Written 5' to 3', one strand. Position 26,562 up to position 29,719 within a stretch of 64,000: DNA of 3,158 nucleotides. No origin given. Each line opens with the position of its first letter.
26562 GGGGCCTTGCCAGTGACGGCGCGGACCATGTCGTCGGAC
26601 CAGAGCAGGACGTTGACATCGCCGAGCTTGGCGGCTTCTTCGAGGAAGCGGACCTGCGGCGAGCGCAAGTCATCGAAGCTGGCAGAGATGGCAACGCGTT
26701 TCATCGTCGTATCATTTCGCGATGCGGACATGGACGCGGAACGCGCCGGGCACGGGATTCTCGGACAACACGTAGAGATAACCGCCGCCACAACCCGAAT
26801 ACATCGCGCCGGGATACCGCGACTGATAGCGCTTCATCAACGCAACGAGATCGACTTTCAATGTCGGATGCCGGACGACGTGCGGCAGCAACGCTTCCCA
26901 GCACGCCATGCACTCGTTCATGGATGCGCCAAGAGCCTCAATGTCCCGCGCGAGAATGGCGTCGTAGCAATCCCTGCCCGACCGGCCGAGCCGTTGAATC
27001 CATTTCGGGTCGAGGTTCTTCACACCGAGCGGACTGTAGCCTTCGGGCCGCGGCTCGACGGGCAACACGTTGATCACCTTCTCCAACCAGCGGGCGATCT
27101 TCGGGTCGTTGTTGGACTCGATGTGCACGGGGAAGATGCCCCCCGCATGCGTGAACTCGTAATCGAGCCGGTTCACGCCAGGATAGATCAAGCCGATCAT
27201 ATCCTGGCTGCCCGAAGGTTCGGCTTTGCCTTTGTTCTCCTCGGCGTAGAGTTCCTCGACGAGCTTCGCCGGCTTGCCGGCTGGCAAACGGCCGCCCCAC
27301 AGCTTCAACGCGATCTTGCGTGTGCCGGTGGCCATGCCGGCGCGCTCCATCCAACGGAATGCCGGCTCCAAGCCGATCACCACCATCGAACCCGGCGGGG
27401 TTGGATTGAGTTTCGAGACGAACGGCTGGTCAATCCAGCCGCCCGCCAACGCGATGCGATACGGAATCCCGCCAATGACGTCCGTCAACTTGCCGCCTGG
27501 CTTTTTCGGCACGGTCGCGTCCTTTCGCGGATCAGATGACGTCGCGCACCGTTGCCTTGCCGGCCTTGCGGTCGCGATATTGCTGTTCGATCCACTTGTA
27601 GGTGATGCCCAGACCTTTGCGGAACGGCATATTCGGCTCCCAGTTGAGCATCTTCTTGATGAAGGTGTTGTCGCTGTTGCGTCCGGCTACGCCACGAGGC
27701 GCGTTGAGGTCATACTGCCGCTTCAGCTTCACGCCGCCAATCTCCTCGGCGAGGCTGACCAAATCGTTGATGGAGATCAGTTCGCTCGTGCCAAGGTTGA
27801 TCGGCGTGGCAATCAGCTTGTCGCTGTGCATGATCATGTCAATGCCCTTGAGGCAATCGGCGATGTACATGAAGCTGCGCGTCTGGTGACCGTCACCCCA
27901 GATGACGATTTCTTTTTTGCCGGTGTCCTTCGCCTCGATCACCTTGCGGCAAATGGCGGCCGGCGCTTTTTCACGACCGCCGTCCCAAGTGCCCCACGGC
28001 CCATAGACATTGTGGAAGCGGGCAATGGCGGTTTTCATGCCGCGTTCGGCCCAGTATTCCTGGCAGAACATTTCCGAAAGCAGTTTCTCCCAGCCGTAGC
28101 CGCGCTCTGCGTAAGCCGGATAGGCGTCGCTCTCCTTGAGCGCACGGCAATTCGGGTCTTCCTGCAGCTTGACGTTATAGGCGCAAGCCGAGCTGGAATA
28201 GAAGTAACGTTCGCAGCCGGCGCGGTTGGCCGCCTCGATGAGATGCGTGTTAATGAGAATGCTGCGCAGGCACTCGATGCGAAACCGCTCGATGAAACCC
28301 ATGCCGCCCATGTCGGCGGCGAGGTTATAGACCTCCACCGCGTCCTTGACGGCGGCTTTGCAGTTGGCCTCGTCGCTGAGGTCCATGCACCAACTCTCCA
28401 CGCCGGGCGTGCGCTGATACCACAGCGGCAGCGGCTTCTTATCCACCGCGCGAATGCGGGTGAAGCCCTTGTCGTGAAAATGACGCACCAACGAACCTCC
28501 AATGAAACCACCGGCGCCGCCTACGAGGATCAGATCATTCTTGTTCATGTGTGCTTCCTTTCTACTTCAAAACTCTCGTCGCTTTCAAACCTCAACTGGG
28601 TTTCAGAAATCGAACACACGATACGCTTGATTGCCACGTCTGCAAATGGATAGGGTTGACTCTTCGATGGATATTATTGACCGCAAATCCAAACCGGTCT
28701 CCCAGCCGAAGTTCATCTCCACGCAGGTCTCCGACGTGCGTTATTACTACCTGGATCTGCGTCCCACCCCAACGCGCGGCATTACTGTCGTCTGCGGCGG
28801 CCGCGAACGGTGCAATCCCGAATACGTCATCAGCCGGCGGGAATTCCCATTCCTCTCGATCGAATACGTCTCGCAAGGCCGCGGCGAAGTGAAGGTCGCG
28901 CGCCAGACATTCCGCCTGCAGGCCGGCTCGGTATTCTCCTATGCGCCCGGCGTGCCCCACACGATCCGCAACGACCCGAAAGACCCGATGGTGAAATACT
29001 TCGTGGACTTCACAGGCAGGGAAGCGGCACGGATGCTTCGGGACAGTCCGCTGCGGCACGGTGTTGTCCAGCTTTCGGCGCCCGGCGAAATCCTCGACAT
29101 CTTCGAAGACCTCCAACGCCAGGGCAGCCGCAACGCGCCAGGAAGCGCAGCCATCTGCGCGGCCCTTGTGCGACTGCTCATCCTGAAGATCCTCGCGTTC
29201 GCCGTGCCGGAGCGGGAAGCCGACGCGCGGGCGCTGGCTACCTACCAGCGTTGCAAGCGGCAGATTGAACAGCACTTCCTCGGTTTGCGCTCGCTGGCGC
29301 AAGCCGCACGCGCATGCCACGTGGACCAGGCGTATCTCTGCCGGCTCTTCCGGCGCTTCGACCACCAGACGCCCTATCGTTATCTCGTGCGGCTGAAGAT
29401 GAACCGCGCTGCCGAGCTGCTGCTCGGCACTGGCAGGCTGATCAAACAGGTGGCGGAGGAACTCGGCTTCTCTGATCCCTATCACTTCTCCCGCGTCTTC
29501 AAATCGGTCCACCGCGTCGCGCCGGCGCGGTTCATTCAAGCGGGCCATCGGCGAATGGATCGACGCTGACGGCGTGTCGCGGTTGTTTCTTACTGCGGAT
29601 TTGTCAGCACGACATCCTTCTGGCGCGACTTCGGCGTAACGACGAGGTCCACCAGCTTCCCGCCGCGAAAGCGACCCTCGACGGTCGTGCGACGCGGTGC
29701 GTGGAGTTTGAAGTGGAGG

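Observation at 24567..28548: Compact GDP-L-galactose/L-gulose-type nucleotide-sugar cluster with a possible salvage arm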

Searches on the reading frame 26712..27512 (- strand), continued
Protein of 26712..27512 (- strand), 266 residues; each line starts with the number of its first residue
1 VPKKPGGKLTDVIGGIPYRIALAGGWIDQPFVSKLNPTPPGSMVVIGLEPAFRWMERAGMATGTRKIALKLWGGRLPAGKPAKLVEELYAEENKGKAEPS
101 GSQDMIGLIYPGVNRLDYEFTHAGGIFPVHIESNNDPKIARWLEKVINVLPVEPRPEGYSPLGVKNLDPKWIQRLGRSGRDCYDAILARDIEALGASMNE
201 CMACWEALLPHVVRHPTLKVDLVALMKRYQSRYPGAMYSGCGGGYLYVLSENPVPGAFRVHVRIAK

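Call 72: find_encoding_contigs(protein=P0033, flank=9000, max_places=2)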
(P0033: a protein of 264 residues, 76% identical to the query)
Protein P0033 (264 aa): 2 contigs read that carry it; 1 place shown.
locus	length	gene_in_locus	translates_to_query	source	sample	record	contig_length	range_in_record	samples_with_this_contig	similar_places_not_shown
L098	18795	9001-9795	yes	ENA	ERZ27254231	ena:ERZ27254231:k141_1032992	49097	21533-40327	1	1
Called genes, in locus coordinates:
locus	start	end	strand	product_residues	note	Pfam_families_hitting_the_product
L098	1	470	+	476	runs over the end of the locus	PF02310:B12-binding, PF19864:Radical_SAM_N2 (weak), PF04055:Radical_SAM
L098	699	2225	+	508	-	PF00085:Thioredoxin, PF13098:Thioredoxin_2 (faint), PF13365:Trypsin_2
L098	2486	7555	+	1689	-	PF01011:PQQ (faint), PF23727:Beta-prop_FAM234A_B (faint), PF25293:Beta-prop_EMC1_N (faint), PF13360:PQQ_2, PF13570:Beta-prop_ACSF4, PF17963:Big_9, PF13360:PQQ_2, PF13570:Beta-prop_ACSF4 (weak)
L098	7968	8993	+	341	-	PF01073:3Beta_HSD (weak), PF01370:Epimerase, PF05368:NmrA, PF16363:GDP_Man_Dehyd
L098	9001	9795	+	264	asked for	-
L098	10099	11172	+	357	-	PF00288:GHMP_kinases_N, PF08544:GHMP_kinases_C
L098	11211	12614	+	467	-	PF00685:Sulfotransfer_1, PF13469:Sulfotransfer_3 (faint)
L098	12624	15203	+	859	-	PF13524:Glyco_trans_1_2, PF13439:Glyco_transf_4, PF00534:Glycos_transf_1, PF13692:Glyco_trans_1_4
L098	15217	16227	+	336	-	PF13524:Glyco_trans_1_2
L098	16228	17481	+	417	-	PF13692:Glyco_trans_1_4 (weak), PF13524:Glyco_trans_1_2 (weak), PF00534:Glycos_transf_1 (weak)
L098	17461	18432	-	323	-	PF01261:AP_endonuc_2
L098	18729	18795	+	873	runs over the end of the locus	PF13570:Beta-prop_ACSF4, PF01011:PQQ (faint), PF13360:PQQ_2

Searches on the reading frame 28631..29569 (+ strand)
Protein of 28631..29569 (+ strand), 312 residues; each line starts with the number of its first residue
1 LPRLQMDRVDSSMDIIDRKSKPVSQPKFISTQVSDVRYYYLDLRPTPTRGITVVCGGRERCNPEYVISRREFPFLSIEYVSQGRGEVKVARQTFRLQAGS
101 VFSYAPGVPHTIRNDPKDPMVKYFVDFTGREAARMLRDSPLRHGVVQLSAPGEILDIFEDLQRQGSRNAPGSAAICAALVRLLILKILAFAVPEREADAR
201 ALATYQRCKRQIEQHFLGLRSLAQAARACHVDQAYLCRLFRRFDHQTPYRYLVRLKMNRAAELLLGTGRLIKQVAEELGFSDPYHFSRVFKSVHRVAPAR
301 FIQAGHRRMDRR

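Call 4: search_protein_families(library=pfam, proteins=[window:28631-29569:+])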
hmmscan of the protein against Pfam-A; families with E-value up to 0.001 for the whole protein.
window:28631-29569:+ (312 aa): 5 families
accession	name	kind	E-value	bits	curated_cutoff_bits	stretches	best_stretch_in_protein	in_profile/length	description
PF12833.13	HTH_18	-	7.8e-18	65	33.6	1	226-302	2-78/80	Helix-turn-helix domain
PF02311.25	AraC_binding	-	1.8e-15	57.3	21.1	1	58-183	7-134/135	AraC-like ligand binding domain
PF00165.29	HTH_AraC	-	9.4e-12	45.2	26.6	1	270-293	10-32/42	Bacterial regulatory helix-turn-helix proteins, AraC family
PF07883.17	Cupin_2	-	4.8e-07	29.8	27.2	1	79-121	23-65/70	Cupin domain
PF14525.12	AraC_binding_2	-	0.00013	22.2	27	1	58-150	38-128/173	AraC-binding-like domain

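Call 5: search_protein_families(library=ncbifam, proteins=[window:28631-29569:+])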
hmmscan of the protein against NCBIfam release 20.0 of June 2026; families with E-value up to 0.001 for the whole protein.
window:28631-29569:+ (312 aa): 20 families
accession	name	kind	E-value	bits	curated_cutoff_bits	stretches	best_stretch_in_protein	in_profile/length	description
TIGR02297.1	HpaA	equivalog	2e-16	60.1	274.65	1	74-301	44-284/287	4-hydroxyphenylacetate catabolism regulatory protein HpaA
NF007860.0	PRK10572.1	equivalog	5.8e-15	54.9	208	1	79-304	54-284/292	arabinose operon transcriptional regulator AraC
TIGR04094.1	adjacent_YSIRK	equivalog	7.3e-11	41.6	200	1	221-301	303-382/383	YSIRK-targeted surface antigen transcriptional regulator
NF047788.1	TransRegPocR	equivalog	2.5e-09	36.8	500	1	206-304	192-290/296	transcriptional regulator PocR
NF033869.1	viru_reg_Rsp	equivalog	7.3e-09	34.6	400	1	167-301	114-245/701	AraC family transcriptional regulator Rsp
NF010028.0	PRK13503.1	equivalog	1.9e-08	34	288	1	205-301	173-269/278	HTH-type transcriptional activator RhaS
NF047455.1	TF_Staph_AryK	equivalog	3e-08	32.4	850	1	205-304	159-258/759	transcriptional regulator AryK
NF052371.1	TransRegGbdRPseu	equivalog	3.1e-08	33.1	480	1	222-299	244-321/365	choline metabolism transcriptional regulator GbdR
NF007584.0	PRK10219.1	equivalog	2.1e-07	31.2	174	1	215-300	17-102/107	superoxide response transcriptional regulator SoxS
NF041686.2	ant_diox_reg_AndR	equivalog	3.6e-07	30.1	350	1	173-298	185-314/321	anthranilate 1,2-dioxygenase regulatory protein AndR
NF049932.1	TranspRegBtr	equivalog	5e-07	28.6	900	1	201-309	162-270/531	bacillibactin transport transcriptional regulator Btr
NF007243.0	PRK09685.1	equivalog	7.4e-07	28.9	199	1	159-301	158-298/303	transcriptional regulator FeaR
NF006902.0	PRK09393.1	equivalog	8.2e-06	25.2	425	1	214-302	231-319/327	transcriptional regulator FtrA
NF010026.0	PRK13501.1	equivalog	1e-05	24.9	363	1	229-304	199-277/290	HTH-type transcriptional activator RhaR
NF007633.0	PRK10296.1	equivalog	1.3e-05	24.8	264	1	222-301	192-271/280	transcriptional regulator ChbR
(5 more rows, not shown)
